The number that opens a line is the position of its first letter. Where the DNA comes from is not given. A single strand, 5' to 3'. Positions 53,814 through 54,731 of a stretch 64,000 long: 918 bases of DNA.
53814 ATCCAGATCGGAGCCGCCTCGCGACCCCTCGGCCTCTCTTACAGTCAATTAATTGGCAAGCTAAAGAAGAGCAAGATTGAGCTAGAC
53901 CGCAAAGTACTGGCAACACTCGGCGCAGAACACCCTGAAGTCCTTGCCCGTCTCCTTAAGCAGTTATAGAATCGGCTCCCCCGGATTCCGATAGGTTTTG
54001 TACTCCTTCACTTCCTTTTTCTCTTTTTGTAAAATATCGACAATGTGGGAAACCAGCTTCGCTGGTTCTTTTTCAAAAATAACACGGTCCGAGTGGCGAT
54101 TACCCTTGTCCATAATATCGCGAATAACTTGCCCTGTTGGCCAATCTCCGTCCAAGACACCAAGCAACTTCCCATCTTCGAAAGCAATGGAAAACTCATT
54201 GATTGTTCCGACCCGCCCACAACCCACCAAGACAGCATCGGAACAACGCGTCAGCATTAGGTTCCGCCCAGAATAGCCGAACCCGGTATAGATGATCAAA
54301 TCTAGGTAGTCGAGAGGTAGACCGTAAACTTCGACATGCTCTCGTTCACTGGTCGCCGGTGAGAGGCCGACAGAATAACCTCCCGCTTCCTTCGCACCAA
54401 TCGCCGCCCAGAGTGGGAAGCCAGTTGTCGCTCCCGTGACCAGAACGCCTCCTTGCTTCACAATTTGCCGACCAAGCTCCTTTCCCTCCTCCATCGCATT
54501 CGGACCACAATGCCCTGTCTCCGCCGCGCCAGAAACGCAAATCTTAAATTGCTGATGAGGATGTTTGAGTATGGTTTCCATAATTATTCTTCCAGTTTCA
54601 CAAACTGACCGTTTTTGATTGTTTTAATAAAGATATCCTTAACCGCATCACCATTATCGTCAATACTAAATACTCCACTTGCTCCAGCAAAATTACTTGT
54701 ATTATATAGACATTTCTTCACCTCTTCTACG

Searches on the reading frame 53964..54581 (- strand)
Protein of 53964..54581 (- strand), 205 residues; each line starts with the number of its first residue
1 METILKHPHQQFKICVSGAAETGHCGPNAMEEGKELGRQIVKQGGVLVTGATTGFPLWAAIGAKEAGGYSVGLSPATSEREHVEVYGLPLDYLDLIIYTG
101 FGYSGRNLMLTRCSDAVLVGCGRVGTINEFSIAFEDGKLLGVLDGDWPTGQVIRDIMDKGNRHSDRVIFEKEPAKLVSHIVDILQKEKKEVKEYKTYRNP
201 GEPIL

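Call 36: search_protein_families(library=pfam, proteins=[window:53964-54581:-], max_evalue=0.01)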
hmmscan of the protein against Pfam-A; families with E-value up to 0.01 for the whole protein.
window:53964-54581:- (205 aa): 1 family
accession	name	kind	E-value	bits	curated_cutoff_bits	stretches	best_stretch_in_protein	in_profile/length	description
PF18306.6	LDcluster4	-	9.9e-31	106.8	26.3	1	12-176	2-150/151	SLOG cluster4 family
